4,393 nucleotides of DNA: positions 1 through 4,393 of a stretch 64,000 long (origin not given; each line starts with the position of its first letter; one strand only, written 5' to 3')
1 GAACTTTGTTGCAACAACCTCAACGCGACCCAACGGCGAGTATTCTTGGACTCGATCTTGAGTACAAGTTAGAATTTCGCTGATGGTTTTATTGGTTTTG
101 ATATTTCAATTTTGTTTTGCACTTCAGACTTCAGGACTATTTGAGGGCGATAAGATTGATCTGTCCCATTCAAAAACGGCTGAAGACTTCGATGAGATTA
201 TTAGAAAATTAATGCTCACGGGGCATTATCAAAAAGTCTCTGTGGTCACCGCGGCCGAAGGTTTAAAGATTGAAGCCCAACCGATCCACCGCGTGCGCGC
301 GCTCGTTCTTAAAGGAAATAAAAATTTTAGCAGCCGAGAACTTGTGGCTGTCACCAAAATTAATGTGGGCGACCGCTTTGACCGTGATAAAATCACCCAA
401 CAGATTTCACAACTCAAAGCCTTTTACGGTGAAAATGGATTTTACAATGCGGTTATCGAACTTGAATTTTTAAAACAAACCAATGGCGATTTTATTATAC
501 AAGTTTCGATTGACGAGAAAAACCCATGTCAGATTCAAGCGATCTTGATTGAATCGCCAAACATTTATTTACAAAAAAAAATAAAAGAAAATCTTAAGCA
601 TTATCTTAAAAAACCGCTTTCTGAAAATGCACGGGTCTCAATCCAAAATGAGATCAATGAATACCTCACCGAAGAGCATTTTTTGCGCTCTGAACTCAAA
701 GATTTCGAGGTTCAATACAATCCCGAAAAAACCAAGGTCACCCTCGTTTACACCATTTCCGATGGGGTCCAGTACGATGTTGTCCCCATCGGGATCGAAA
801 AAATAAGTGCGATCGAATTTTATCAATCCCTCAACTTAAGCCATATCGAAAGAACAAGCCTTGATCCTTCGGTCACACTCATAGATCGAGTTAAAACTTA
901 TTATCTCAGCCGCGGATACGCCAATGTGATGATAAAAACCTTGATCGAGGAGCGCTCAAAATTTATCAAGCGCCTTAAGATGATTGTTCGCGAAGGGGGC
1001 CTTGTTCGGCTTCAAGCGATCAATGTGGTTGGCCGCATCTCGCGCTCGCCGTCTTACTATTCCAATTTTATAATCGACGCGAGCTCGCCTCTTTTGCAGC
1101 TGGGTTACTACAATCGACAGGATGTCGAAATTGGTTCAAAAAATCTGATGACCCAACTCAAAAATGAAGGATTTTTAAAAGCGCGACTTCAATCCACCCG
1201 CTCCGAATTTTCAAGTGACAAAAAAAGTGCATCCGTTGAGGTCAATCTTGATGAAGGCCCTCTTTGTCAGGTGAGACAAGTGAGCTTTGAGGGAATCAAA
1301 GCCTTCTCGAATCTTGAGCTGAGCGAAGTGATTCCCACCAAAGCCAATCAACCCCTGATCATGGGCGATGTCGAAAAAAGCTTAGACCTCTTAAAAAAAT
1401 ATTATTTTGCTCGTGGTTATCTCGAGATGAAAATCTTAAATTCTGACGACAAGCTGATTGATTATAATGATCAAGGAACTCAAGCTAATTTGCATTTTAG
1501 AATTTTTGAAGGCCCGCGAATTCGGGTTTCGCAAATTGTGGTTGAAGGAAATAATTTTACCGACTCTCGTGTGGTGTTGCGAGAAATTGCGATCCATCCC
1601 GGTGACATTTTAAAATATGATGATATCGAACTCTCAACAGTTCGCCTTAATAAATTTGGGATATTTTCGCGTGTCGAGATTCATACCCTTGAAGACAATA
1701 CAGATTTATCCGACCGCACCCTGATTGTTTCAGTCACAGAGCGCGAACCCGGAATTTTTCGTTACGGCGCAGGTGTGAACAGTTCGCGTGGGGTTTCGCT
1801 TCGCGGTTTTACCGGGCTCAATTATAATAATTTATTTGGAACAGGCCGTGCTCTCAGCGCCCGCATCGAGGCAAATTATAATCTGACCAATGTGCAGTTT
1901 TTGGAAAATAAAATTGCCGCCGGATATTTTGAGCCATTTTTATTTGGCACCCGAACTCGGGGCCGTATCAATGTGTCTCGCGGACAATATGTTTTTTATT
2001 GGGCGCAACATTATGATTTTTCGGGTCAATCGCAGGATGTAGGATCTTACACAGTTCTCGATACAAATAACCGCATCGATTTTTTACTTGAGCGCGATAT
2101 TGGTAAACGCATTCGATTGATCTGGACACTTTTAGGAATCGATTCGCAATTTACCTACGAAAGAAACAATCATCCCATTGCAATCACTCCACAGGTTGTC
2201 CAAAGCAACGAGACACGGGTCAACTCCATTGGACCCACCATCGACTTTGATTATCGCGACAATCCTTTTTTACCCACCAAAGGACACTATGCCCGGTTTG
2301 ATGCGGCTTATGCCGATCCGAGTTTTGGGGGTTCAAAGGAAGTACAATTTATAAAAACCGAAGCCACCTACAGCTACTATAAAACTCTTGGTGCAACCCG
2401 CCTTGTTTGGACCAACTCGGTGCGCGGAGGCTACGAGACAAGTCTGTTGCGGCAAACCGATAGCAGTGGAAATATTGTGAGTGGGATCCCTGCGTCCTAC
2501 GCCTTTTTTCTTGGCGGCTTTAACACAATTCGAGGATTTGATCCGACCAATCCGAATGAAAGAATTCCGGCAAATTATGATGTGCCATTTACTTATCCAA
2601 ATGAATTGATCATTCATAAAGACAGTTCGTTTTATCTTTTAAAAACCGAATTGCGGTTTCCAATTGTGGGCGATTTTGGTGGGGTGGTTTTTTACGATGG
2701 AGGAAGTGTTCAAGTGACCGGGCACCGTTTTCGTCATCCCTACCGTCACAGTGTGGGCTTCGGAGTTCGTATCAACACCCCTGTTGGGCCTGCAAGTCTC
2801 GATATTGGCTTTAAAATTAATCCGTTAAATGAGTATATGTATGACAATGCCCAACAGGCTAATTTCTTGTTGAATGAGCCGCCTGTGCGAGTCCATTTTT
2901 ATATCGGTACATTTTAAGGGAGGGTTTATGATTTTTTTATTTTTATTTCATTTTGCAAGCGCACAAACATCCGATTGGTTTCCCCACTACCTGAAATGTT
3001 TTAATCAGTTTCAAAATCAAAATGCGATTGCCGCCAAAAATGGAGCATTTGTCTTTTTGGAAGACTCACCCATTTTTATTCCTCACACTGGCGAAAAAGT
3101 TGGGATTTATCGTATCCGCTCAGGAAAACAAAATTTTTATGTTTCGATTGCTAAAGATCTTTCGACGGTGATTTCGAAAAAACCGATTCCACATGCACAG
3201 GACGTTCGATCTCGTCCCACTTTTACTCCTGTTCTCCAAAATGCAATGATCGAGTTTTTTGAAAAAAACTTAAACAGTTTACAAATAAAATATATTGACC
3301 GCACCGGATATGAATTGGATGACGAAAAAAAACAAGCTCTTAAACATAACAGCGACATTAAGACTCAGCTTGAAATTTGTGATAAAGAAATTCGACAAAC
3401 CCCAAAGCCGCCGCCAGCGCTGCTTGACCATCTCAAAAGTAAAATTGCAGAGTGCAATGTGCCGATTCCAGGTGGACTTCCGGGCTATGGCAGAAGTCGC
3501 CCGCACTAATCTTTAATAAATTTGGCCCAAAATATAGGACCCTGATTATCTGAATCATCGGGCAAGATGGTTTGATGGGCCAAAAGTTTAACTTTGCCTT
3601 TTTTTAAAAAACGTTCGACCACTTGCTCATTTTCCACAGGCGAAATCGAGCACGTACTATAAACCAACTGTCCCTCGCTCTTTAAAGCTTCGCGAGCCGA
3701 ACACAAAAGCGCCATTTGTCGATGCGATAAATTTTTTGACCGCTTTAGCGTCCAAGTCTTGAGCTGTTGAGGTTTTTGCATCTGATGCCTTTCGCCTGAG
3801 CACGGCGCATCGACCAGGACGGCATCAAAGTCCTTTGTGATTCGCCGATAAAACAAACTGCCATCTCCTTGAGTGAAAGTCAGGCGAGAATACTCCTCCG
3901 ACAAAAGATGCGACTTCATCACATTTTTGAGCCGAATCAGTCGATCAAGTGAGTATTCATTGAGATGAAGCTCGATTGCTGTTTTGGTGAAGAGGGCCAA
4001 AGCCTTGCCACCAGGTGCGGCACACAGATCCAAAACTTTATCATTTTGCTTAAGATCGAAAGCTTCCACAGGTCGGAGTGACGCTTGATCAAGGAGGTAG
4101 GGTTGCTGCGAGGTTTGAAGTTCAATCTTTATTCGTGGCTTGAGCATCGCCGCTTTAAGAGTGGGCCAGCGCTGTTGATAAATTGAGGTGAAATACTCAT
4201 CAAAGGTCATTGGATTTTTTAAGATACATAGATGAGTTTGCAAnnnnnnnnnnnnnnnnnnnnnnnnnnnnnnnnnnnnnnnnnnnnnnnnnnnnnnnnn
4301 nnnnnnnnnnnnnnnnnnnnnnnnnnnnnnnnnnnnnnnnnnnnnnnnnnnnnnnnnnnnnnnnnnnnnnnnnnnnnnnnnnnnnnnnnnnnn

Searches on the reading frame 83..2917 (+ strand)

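Call 83: search_protein_families(library=pfam, proteins=[window:83-2917:+], max_evalue=0.001)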
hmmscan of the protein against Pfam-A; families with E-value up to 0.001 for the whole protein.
window:83-2917:+ (944 aa): 3 families
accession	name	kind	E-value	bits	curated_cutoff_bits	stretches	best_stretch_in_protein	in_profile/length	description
PF07244.20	POTRA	-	6e-36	123.4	21.3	3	70-146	2-79/79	Surface antigen variable number repeat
PF01103.29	Omp85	-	5.9e-32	111.9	24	1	583-928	1-319/325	Omp85 superfamily domain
PF08479.16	POTRA_2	-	2.6e-09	37.2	24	0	397-447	3-53/76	POTRA domain, ShlB-type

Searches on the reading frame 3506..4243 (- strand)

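Call 83: search_protein_families(library=pfam, proteins=[window:3506-4243:-], max_evalue=0.001)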
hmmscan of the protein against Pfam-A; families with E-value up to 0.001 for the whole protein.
window:3506-4243:- (245 aa): 3 families
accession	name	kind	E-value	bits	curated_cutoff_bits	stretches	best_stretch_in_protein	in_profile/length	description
PF01189.24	Methyltr_RsmB-F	-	4.1e-29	102.1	27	1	62-224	4-166/199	16S rRNA methyltransferase RsmB/F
PF13847.12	Methyltransf_31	-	0.00013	22.1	27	1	65-207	2-126/145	Methyltransferase domain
PF01728.25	FtsJ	-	0.0009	19.6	24.1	0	60-210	14-150/181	FtsJ-like methyltransferase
